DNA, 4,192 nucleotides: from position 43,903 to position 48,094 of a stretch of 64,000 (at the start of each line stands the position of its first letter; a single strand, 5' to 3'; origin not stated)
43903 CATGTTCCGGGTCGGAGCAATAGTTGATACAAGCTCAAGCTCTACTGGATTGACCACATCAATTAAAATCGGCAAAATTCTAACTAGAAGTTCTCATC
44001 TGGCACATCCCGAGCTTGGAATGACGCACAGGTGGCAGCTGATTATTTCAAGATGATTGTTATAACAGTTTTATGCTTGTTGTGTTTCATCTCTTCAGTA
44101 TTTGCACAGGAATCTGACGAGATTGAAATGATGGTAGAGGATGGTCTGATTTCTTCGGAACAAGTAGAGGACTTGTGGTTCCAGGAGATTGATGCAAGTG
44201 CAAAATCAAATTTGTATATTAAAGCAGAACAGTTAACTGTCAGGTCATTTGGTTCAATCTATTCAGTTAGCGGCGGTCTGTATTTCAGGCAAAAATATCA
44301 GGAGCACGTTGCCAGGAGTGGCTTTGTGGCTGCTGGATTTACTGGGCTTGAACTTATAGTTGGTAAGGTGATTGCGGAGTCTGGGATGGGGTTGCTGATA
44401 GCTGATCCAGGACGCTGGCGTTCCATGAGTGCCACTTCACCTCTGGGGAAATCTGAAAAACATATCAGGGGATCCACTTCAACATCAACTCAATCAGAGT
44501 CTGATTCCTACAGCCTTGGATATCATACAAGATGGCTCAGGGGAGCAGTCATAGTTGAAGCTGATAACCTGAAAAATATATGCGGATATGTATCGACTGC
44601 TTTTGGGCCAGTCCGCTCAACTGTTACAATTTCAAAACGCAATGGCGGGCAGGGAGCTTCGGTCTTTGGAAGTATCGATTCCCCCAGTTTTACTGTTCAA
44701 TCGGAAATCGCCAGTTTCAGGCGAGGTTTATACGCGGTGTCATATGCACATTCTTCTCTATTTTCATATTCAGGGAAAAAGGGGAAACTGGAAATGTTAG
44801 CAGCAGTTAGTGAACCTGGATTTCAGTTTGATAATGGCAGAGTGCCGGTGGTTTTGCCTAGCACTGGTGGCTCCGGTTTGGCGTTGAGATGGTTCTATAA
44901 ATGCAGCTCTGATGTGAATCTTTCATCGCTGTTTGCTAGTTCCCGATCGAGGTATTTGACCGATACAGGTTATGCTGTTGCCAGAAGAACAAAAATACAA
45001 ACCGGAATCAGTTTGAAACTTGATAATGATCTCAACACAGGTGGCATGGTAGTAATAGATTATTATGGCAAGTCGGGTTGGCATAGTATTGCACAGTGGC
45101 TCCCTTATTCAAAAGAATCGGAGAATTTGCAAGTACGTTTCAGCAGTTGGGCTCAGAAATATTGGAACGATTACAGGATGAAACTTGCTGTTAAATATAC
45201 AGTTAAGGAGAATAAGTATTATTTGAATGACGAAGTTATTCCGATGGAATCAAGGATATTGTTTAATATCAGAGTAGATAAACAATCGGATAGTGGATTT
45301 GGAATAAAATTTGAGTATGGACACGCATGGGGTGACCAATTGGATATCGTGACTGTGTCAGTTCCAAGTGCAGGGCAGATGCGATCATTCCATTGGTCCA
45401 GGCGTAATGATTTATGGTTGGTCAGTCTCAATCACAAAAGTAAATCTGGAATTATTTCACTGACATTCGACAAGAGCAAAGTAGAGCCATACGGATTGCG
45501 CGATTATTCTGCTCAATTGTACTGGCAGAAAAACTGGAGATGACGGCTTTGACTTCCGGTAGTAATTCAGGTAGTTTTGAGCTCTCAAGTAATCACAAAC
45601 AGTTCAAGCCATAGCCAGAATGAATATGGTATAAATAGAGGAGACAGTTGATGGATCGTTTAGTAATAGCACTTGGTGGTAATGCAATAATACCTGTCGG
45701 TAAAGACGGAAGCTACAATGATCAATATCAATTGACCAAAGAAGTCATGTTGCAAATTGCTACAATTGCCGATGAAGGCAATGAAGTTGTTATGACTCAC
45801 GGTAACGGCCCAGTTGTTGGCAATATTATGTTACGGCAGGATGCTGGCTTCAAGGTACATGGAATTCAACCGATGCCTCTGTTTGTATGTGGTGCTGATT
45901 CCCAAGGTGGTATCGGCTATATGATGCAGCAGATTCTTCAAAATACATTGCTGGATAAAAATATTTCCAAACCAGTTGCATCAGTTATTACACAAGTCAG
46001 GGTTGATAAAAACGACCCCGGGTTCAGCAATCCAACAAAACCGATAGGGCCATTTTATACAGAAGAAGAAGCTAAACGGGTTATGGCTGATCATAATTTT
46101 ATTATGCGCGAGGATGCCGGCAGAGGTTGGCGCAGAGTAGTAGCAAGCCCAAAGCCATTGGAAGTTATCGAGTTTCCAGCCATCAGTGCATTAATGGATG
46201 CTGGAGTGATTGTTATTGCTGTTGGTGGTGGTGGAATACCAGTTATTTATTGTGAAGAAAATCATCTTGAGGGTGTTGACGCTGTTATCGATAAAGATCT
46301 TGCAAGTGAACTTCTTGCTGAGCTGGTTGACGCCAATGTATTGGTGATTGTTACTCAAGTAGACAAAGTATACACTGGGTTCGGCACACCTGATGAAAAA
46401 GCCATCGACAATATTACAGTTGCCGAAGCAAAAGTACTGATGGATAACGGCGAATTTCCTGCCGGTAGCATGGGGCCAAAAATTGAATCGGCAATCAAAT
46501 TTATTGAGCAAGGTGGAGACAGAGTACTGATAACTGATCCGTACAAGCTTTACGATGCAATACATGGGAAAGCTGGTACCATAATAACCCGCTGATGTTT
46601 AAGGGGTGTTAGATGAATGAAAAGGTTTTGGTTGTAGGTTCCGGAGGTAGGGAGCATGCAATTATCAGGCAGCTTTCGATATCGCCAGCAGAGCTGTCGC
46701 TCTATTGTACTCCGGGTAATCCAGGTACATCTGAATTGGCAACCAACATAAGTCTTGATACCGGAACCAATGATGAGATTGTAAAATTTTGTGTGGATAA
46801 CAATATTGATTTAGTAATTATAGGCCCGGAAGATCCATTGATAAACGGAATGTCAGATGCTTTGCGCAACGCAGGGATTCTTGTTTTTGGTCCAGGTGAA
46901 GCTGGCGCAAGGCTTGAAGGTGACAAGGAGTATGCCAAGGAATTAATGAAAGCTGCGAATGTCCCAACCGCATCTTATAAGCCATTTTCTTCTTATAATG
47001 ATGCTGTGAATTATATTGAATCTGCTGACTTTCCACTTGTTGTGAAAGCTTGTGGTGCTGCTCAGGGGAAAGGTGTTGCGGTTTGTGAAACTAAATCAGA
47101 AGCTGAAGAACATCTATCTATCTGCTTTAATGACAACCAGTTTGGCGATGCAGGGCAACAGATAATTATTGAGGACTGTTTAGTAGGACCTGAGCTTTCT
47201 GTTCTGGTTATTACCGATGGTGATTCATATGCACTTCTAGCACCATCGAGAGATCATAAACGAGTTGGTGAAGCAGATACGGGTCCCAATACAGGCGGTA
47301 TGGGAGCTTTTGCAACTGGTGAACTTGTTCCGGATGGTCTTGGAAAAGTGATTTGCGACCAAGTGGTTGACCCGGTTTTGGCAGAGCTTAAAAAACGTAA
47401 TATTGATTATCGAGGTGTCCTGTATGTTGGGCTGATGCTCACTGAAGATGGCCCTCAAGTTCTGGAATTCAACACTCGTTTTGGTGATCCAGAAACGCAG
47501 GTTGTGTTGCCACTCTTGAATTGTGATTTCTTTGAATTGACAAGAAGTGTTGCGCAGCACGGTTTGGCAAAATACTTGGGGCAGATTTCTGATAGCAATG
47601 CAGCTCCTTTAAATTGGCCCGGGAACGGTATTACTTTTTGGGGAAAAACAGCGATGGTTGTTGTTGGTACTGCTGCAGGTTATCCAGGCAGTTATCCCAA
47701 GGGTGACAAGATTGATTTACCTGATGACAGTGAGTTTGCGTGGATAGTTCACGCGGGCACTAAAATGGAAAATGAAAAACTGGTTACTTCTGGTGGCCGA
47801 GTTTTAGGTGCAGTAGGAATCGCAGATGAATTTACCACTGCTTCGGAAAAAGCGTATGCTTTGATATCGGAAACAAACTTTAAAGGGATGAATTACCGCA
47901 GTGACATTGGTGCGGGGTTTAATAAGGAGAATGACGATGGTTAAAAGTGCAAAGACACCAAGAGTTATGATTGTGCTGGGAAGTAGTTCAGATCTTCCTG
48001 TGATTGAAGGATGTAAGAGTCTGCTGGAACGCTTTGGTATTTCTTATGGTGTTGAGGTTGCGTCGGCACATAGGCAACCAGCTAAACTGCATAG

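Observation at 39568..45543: Cluster of a BatA-like VWA membrane protein, a tandem lamin-tail-domain T9SS cargo, and two translationally coupled secreted proteins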

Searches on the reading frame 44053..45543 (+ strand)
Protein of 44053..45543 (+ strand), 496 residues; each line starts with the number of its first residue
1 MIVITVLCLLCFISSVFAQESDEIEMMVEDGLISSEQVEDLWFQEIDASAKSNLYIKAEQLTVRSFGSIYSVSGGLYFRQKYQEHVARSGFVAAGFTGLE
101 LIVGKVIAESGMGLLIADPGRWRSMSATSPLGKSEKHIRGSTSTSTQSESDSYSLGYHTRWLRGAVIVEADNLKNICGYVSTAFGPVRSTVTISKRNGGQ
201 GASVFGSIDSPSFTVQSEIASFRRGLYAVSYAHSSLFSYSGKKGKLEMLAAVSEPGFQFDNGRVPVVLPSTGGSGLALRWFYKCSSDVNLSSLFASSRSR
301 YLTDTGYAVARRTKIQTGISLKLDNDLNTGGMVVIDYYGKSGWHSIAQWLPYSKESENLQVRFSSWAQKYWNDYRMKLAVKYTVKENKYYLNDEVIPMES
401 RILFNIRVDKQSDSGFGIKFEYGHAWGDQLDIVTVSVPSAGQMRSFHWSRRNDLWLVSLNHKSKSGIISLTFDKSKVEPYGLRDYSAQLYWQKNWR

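Call 5: search_protein_families(library=pfam, proteins=[window:44053-45543:+], max_evalue=0.01)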
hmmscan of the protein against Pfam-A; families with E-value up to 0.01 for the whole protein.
window:44053-45543:+ (496 aa): 0 families

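Call 6: search_protein_families(library=ncbifam, proteins=[window:44053-45543:+], max_evalue=0.01)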
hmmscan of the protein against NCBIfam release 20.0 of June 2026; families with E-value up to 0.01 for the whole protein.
window:44053-45543:+ (496 aa): 0 families

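Call 7: search_protein_families(library=pfam, proteins=[window:44053-45543:+], max_evalue=10)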
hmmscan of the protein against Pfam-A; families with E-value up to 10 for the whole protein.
window:44053-45543:+ (496 aa): 0 families

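Call 8: search_protein_families(library=ncbifam, proteins=[window:44053-45543:+], max_evalue=10)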
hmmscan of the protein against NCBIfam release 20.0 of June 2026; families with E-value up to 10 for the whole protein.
window:44053-45543:+ (496 aa): 0 families

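Call 24: find_homologous_proteins(query=window:44053-45543:+)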
Query window:44053-45543:+ (496 aa): 5 proteins with E <= 0.001 among 8000 candidates.
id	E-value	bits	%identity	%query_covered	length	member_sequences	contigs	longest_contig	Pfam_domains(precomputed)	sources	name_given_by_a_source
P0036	0.0e+0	1114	100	100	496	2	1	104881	-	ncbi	-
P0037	3.8e-279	944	84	100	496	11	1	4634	-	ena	-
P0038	1.6e-263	893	80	97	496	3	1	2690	-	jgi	-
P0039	2.8e-262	889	78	100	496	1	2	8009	-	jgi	-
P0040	3.9e-254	862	78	100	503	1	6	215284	-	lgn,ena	-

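Call 64: search_protein_representatives(alignment_id=A4)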
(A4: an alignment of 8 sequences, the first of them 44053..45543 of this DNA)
Query: 8 sequences, 516 profile positions. Proteins with E-value up to 0.001 (for the whole library): 170; up to 1e-10: 156; up to 1e-30: 96. The best 150 are listed.
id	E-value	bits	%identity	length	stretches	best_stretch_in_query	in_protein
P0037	6.9e-211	717.6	-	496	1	1-516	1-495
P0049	8.0e-195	664.6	-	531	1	4-516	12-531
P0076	2.4e-106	372.7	-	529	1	8-516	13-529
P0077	4.3e-98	345.5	-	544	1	21-516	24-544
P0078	4.0e-94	332.4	-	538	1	22-516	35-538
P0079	1.0e-93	331.0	-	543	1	21-516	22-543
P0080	4.2e-93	329.0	-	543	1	21-516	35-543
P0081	2.7e-81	290.0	-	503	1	27-516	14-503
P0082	1.9e-80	287.2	-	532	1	22-516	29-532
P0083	3.3e-80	286.4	-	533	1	26-516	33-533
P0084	1.9e-79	283.9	-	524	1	4-516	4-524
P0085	1.7e-76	274.2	-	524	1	25-516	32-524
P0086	9.0e-72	258.6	-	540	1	1-516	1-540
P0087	2.5e-71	257.2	-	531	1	6-516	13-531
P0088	4.2e-70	253.1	-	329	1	198-516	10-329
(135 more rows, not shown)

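Call 77: predict_structure(alignment_id=A7)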
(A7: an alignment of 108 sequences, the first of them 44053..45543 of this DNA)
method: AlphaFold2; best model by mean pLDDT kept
length: 496 residues; sequences in the alignment: 108
mean_pLDDT: 86.6   pTM: 0.84
mean pLDDT of the five models: 86.6, 86.1, 85.8, 85.9, 85.3
residues with pLDDT >= 90: 321; 70-90: 113; 50-70: 20; < 50: 42
segments of 3 or more residues with pLDDT < 50: 1-16, 18-26, 29-45
pLDDT, mean of each block of 10 residues (from residue 1): 39 34 47 40 51 70 80 90 82 92 92 89 83 84 71 90 94 93 97 95 97 98 91 98 98 92 90 97 97 98 90 98 94 98 82 94 97 96 96 91 98 96 97 89 88 97 93 93 91 85
secondary structure, 60 per line:
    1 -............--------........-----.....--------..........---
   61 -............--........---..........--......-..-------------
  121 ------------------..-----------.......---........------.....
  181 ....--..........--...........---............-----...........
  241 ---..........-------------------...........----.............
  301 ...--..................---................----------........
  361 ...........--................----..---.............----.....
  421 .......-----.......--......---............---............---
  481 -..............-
elements in order: H2-13 H22-29 H35-39 E48-57 E62-73 E76-83 E87-96 E99-104 E152-158 E162-169 E176-184 E187-196 E199-209 E213-224 E230-240 E244-253 E273-283 E288-303 E306-323 E327-342 E353-371 E374-389 E399-411 E416-427 E433-439 E442-447 E451-462 E466-477 E482-495

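Call 100: fold_search(model_id=the predicted structure, library=pdb)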
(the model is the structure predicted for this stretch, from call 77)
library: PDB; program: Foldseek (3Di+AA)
matches with E <= 10: 931; with E <= 0.001: 228
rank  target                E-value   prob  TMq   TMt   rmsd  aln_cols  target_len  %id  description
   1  1nqe                  4.4e-07  1.00  0.48  0.44  11.9       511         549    8  OUTER MEMBRANE COBALAMIN TRANSPORTER (BTUB) FROM E. COLI (released 2003-04-29)
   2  9fy9_D                5.3e-07  1.00  0.44  0.34  14.7       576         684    9  Cryo-EM structure of the type 1 chaperone-usher pilus FimD-tip complex (FimDHGFC) - Conformer 1 (released 2025-06-04)
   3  1nqf                  7.4e-07  1.00  0.48  0.44  11.8       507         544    8  OUTER MEMBRANE COBALAMIN TRANSPORTER (BTUB) FROM E. COLI, METHIONINE SUBSTIUTION CONSTRUCT FOR SE-MET SAD PHASING (released 2003-04-29)
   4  2guf                  9.3e-07  1.00  0.47  0.43  12.5       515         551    8  In meso crystal structure of the cobalamin transporter, BtuB (released 2006-12-05)
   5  3rgm                  1.0e-06  1.00  0.48  0.44  11.7       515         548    8  Crystal structure of spin-labeled BtuB T156R1 (released 2011-10-26)
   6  8p98_A                1.0e-06  1.00  0.48  0.39  14.5       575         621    8  BtuB3G3 bound to cyanocobalamin with ordered EL8 (released 2023-08-16)
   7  3rgn                  1.1e-06  1.00  0.48  0.44  11.2       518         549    8  Crystal structure of spin-labeled BtuB W371R1 (released 2011-10-26)
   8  9c4o                  1.3e-06  1.00  0.35  0.28  16.9       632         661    7  Cryo-EM structure of PqqU with ligand PQQ (released 2024-06-19)
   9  4rdr                  1.9e-06  1.00  0.46  0.34  15.2       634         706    9  Structure of the bacterial Zn-transporter ZnuD from Neisseria meningitidis (locked conformation bound to zinc and cadmiu (released 2015-08-19)
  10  1nqg                  2.4e-06  1.00  0.47  0.41  13.0       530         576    7  OUTER MEMBRANE COBALAMIN TRANSPORTER (BTUB) FROM E. COLI, WITH BOUND CALCIUM (released 2003-04-29)
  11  1ujw_A                2.4e-06  1.00  0.38  0.33  16.4       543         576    7  Structure of the complex between BtuB and Colicin E3 Receptor binding domain (released 2003-11-25)
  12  9fxs_D                2.8e-06  1.00  0.49  0.38  14.2       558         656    8  Cryo-EM structure of the type 1 pilus complex including pilus rod and FimI-bound assembly platform after incorporation (released 2025-06-04)
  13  9a30_MODEL_1_A        2.8e-06  1.00  0.43  0.36  14.8       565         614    6  Model of E. coli btuB by in-cell photo-crosslinking MS and deep learning (released 2023-02-24)
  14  3m8b                  3.3e-06  1.00  0.49  0.45  11.4       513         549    8  Crystal structure of spin-labeled BtuB V10R1 in the apo state (released 2010-09-15)
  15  8p97_A                3.4e-06  1.00  0.49  0.40  15.7       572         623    8  BtuB3G3 bound to cyanocobalamin with disordered EL8 (released 2023-08-16)
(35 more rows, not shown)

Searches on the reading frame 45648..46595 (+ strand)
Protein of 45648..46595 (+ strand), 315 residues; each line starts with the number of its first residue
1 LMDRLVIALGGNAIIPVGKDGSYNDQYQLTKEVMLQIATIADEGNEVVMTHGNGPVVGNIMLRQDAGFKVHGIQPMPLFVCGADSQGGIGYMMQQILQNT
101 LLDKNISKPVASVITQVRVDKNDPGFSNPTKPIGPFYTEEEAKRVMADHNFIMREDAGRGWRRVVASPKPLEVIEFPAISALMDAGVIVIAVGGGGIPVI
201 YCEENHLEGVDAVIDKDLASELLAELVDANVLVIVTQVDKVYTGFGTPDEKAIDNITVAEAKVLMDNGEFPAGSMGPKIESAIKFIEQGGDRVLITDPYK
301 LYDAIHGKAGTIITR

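Call 5: search_protein_families(library=pfam, proteins=[window:45648-46595:+], max_evalue=0.01)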
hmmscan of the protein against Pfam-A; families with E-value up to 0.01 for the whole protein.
window:45648-46595:+ (315 aa): 1 family
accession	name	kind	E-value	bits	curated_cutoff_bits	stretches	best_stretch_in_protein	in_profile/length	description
PF00696.33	AA_kinase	-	1.2e-26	94.3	24.9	1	4-297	2-234/234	Amino acid kinase family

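Call 6: search_protein_families(library=ncbifam, proteins=[window:45648-46595:+], max_evalue=0.01)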
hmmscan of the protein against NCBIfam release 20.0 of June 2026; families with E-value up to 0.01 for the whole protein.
window:45648-46595:+ (315 aa): 10 families
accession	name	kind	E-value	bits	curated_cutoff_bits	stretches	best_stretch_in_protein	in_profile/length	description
TIGR00746.1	arcC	equivalog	1.4e-118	395.5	358.25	1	4-314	2-308/309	carbamate kinase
NF009007.0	PRK12352.1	subfamily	1.1e-110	369.4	266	1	1-315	1-315/316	carbamate kinase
NF009008.0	PRK12354.1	subfamily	8.7e-95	317.4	361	1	4-314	2-299/308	carbamate kinase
NF006926.0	PRK09411.1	equivalog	5.6e-72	242.4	416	1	2-314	1-296/297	carbamate kinase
TIGR00761.1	argB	equivalog_domain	4.6e-11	42.7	151.3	1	192-295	132-231/231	acetylglutamate kinase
NF010659.0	PRK14058.1-1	equivalog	1.9e-06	27.2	223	1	185-298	140-249/267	[LysW]-aminoadipate kinase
TIGR02076.1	pyrH_arch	equivalog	2e-06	27.6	158.05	1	217-303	119-210/222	UMP kinase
TIGR01027.1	proB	equivalog_domain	8.3e-06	25.2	186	1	215-305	144-242/363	glutamate 5-kinase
NF010661.0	PRK14058.1-3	equivalog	1.9e-05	23.9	251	1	198-298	159-253/283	acetylglutamate/acetylaminoadipate kinase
NF010662.0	PRK14058.1-4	equivalog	8.1e-05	21.9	194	1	209-298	163-244/264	[LysW]-aminoadipate/[LysW]-glutamate kinase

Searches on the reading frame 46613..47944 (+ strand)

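Call 5: search_protein_families(library=pfam, proteins=[window:46613-47944:+], max_evalue=0.01)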
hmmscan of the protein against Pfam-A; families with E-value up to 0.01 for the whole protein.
window:46613-47944:+ (443 aa): 8 families
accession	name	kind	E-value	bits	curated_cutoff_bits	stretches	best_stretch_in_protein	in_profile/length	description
PF01071.24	GARS_A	-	1.1e-68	231.4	27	1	103-295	1-194/194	Phosphoribosylglycinamide synthetase, ATP-grasp (A) domain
PF02844.21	GARS_N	-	1.7e-33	115.7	29.5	1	4-102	2-100/100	Phosphoribosylglycinamide synthetase, N domain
PF02843.22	GARS_C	-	3.7e-26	91.7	34.8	1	347-434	1-91/92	Phosphoribosylglycinamide synthetase, C domain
PF02786.22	CPSase_L_D2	-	5.6e-09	36.3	19.8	1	104-208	1-108/211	Carbamoyl-phosphate synthase L chain, ATP binding domain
PF02222.28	ATP-grasp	-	9.6e-06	25.8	27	1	111-203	2-90/179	ATP-grasp domain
PF02655.19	ATP-grasp_3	-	9.9e-06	26.2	23.2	1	107-291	7-158/160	ATP-grasp domain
PF08443.16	RimK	-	0.00014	21.9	21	1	105-170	4-71/188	RimK-like ATP-grasp domain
PF07478.18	Dala_Dala_lig_C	-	0.0006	19.8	24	1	111-207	1-98/204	D-ala D-ala ligase C-terminus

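Call 6: search_protein_families(library=ncbifam, proteins=[window:46613-47944:+], max_evalue=0.01)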
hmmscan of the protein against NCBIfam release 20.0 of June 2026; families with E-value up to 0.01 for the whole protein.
window:46613-47944:+ (443 aa): 35 families (the best 25 are shown)
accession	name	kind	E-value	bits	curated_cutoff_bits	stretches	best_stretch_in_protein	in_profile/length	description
TIGR00877.1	purD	equivalog_domain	7.9e-136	453.2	288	1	4-434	2-421/425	phosphoribosylamine--glycine ligase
NF010623.0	PRK14016.1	subfamily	7.2e-11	41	877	1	101-201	211-306/871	cyanophycin synthetase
TIGR02068.2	cya_phycin_syn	equivalog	3.2e-10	38.7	850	1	101-201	210-305/862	cyanophycin synthetase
NF006367.0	PRK08591.1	subfamily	1.1e-09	37.6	597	1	81-211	92-225/451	acetyl-CoA carboxylase biotin carboxylase subunit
NF006406.0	PRK08654.1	equivalog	1.3e-09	37.2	739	1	80-194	91-207/499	acetyl-CoA carboxylase biotin carboxylase subunit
NF009471.0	PRK12833.1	equivalog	3.4e-09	35.8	686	1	81-181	95-199/467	acetyl-CoA carboxylase biotin carboxylase subunit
NF009554.0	PRK12999.1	equivalog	4.5e-09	34.7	965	1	80-191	95-208/1147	pyruvate carboxylase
NF002378.0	PRK01372.1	subfamily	7.2e-09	34.8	243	1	83-202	79-191/305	D-alanine--D-alanine ligase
NF005525.0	PRK07178.1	equivalog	8.9e-09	34.5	768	1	81-202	91-215/471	acetyl-CoA carboxylase biotin carboxylase subunit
TIGR01205.1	D_ala_D_alaTIGR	subfamily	1.1e-08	34.4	245.65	1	79-209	84-210/318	D-alanine--D-alanine ligase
TIGR00514.1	accC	equivalog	3e-08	32.9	626.5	1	82-202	93-216/449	acetyl-CoA carboxylase biotin carboxylase subunit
NF053643.1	Ddl_archaea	equivalog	2e-07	30.3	500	1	58-210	55-200/367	putative pseudomurein biosynthesis ATP-grasp protein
NF004085.0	PRK05586.1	equivalog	6.8e-07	28.5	723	1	85-179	96-194/448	acetyl-CoA carboxylase biotin carboxylase subunit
NF002563.0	PRK02186.1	subfamily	1.5e-06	26.8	625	1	43-215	48-213/890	argininosuccinate lyase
NF009404.0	PRK12767.1-3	equivalog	1.7e-06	27.2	316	1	54-222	59-237/344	carbamoyl phosphate synthase-like protein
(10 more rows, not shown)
